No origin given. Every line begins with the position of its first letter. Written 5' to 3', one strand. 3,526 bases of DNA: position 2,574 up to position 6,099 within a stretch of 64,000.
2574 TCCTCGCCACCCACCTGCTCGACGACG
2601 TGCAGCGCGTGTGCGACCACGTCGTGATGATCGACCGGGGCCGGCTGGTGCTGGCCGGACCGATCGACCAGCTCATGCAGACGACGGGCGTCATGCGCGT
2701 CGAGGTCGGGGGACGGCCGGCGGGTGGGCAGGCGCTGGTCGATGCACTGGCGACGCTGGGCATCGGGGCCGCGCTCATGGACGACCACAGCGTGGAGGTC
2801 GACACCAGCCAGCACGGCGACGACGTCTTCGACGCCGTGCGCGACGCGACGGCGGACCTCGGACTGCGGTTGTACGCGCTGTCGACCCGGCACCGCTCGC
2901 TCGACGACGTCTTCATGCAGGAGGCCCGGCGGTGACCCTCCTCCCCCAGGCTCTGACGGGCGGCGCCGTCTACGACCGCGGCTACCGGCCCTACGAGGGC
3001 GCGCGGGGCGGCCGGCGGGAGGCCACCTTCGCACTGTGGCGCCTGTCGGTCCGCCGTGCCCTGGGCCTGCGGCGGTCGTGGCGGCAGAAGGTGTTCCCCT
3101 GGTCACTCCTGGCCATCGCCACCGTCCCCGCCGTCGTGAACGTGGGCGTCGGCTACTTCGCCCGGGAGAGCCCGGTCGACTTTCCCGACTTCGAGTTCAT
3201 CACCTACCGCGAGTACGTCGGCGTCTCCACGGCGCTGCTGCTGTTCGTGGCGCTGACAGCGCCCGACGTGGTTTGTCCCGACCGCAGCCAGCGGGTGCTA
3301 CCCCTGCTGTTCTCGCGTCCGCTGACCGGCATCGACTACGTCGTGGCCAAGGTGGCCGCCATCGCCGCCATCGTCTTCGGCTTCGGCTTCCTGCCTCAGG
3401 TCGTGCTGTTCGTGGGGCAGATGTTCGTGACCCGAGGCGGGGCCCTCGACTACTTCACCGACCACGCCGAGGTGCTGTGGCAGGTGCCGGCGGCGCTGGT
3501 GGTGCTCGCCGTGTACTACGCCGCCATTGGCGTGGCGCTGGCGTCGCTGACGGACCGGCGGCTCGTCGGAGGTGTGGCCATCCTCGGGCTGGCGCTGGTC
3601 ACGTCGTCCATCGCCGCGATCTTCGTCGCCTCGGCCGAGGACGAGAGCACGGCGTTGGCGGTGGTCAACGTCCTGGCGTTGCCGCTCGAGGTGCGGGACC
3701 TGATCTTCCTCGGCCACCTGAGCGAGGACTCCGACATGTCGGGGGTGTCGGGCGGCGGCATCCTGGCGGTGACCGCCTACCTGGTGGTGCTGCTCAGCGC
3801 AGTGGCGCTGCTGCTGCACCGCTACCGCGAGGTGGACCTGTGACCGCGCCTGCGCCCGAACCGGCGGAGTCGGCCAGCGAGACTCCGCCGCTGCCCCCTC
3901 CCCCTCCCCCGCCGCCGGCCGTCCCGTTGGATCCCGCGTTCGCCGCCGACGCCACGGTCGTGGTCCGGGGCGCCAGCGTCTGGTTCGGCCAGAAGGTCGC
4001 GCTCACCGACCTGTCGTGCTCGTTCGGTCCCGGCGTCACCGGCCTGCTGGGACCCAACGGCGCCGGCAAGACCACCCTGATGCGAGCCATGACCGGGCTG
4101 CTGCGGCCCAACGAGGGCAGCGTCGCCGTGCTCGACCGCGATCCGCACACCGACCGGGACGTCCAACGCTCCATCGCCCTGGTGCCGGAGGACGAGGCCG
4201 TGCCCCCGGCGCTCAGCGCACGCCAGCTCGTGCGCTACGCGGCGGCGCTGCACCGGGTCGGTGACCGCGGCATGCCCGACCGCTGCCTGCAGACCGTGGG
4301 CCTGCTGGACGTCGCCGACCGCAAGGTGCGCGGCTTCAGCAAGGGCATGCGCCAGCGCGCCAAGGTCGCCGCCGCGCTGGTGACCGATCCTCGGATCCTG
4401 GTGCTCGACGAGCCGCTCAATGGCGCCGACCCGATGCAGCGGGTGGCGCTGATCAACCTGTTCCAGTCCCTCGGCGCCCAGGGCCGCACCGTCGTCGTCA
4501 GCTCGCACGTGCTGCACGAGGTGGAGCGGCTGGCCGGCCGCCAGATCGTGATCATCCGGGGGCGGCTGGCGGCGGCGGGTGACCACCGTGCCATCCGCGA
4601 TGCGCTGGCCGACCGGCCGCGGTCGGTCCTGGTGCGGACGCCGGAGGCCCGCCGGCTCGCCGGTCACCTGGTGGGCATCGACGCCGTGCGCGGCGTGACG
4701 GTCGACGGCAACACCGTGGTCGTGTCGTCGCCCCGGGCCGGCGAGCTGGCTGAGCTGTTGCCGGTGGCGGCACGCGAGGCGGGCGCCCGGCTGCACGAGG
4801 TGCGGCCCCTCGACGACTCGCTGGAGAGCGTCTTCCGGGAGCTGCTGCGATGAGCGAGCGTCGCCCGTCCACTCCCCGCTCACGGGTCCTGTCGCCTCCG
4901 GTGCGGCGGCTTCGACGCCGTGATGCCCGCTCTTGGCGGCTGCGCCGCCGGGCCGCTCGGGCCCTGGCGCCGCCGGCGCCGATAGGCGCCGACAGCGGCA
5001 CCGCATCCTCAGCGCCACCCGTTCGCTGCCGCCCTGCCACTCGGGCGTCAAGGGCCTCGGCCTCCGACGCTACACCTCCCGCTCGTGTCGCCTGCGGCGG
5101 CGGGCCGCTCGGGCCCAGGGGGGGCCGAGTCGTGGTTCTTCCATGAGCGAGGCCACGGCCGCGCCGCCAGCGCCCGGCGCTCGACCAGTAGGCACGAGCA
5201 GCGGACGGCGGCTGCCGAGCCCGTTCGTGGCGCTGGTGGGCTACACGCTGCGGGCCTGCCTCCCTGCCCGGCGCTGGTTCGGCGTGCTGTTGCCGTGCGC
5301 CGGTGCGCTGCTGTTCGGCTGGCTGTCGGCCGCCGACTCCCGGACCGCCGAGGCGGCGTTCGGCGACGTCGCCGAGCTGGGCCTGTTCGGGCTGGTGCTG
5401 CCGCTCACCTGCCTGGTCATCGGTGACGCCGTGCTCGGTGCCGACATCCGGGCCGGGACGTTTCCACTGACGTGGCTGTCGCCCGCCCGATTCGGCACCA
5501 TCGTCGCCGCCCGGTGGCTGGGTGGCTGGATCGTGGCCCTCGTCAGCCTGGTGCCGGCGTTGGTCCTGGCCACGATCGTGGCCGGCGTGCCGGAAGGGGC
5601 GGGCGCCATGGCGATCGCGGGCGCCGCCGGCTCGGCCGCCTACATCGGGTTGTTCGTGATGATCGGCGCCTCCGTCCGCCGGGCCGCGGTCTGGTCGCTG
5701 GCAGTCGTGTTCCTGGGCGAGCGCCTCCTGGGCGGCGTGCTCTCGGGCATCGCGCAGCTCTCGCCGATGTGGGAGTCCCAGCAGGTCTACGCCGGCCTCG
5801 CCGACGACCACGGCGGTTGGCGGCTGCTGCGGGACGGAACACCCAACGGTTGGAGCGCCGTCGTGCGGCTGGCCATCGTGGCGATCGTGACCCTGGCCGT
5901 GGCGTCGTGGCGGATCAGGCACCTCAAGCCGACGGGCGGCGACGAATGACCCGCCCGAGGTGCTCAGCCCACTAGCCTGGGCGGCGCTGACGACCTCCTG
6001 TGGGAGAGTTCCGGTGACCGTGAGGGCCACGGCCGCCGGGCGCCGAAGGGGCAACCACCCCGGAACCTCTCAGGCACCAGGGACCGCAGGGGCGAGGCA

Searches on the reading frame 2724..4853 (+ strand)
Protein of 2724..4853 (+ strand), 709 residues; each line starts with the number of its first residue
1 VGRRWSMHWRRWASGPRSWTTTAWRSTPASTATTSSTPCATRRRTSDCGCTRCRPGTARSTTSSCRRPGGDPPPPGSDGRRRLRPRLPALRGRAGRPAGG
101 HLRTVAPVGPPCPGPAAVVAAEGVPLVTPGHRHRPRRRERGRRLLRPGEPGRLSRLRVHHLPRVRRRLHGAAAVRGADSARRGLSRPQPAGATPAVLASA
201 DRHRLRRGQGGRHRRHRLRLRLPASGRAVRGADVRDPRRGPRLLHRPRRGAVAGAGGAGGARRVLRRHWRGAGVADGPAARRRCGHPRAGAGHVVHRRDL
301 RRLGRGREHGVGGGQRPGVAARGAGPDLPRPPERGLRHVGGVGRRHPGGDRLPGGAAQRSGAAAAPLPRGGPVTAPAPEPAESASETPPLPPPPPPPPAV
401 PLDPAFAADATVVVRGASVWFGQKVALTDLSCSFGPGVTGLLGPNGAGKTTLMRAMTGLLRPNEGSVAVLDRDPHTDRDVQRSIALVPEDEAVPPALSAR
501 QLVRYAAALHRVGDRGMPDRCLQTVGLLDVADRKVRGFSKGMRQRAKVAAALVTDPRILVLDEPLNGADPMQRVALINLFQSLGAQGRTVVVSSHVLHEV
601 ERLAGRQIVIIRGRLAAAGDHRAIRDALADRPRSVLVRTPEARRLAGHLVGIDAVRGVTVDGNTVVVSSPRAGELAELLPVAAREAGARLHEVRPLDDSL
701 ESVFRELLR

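Call 13: search_protein_families(library=pfam, proteins=[window:2724-4853:+])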
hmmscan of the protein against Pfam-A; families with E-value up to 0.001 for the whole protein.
window:2724-4853:+ (709 aa): 5 families
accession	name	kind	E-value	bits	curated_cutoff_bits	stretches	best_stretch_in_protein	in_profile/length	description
PF00005.33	ABC_tran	-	2.3e-26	93.5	25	1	429-566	3-137/137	ABC transporter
PF13304.12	AAA_21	-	1.9e-10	41.7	27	1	535-595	235-298/304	AAA domain, putative AbiEii toxin, Type IV TA system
PF13476.12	AAA_23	-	1e-05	26.7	27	1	429-458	12-41/201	AAA domain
PF13555.12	AAA_29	-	0.00045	20.4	27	1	437-464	23-50/61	P-loop containing region of AAA domain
PF13191.12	AAA_16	-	0.00093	20.2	32.6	0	435-591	23-166/167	AAA ATPase domain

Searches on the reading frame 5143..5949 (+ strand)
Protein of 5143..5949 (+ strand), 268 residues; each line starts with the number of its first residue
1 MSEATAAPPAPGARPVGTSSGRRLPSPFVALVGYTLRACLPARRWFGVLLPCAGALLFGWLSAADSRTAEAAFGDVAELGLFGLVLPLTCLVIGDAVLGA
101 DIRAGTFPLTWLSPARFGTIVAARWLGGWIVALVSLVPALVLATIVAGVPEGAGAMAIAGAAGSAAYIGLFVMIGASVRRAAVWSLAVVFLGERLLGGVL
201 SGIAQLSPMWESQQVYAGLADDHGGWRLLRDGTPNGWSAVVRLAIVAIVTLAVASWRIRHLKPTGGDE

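Call 13: search_protein_families(library=pfam, proteins=[window:5143-5949:+])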
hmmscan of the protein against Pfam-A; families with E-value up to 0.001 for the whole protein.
window:5143-5949:+ (268 aa): 0 families

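Call 89: find_homologous_proteins(query=window:5143-5949:+, max_evalue=1e-40)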
Query window:5143-5949:+ (268 aa): 1225 proteins with E <= 1e-40 among 8000 candidates; the best 120 are listed.
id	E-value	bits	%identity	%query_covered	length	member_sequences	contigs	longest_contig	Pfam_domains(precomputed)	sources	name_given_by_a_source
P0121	3.4e-146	504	89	96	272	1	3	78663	-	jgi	jgi:hypothetical protein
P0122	5.3e-146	503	90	100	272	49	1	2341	-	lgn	-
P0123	3.3e-144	497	90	100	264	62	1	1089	-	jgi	jgi:hypothetical protein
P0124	6.7e-144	496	88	100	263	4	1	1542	-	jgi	jgi:hypothetical protein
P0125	7.6e-144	496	91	95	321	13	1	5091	-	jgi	jgi:hypothetical protein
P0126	1.7e-143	495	87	100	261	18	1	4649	-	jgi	jgi:hypothetical protein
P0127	3.3e-143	494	89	100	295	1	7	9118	-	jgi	jgi:hypothetical protein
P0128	5.5e-143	493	88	100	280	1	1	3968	-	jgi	jgi:hypothetical protein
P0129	5.7e-143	493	88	100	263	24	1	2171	-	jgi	jgi:hypothetical protein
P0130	7.2e-143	493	92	94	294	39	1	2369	-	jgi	jgi:hypothetical protein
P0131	1.2e-142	492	91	94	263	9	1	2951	-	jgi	jgi:hypothetical protein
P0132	1.6e-142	492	88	100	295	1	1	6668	-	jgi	jgi:hypothetical protein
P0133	1.6e-142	492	88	100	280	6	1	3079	-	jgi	jgi:hypothetical protein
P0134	2.5e-142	491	88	100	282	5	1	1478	-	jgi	jgi:hypothetical protein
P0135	1.0e-141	489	88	100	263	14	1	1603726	-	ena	-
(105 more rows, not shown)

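Call 90: find_encoding_contigs(protein=P0121, flank=3000, max_places=1)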
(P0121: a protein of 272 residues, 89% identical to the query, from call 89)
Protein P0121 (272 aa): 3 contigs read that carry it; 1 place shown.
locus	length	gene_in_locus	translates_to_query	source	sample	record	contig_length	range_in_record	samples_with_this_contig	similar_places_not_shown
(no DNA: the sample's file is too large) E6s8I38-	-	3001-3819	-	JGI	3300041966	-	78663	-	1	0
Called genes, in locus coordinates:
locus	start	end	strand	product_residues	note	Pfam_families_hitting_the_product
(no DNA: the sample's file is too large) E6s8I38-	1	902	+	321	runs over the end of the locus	PF00005:ABC_tran, PF13304:AAA_21 (weak)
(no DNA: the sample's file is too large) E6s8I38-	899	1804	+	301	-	-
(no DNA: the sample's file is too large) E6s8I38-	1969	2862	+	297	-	PF00005:ABC_tran, PF13476:AAA_23 (weak), PF13304:AAA_21 (weak)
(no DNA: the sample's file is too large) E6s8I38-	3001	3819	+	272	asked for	-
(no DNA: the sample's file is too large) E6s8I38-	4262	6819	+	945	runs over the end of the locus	PF02347:GDC-P, PF21478:GcvP2_C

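Call 91: find_encoding_contigs(protein=P0135, flank=3000, max_places=1)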
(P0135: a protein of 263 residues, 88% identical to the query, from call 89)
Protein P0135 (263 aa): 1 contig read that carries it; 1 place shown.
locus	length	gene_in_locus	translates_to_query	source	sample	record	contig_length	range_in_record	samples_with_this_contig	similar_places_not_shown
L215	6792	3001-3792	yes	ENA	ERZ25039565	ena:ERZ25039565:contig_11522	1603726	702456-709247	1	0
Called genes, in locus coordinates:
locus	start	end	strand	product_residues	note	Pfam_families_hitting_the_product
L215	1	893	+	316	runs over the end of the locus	PF00005:ABC_tran, PF13304:AAA_21 (faint)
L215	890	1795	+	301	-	-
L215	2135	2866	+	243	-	PF00005:ABC_tran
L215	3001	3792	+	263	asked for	-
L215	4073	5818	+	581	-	PF02347:GDC-P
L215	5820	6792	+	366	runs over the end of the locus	PF02347:GDC-P (weak), PF21478:GcvP2_C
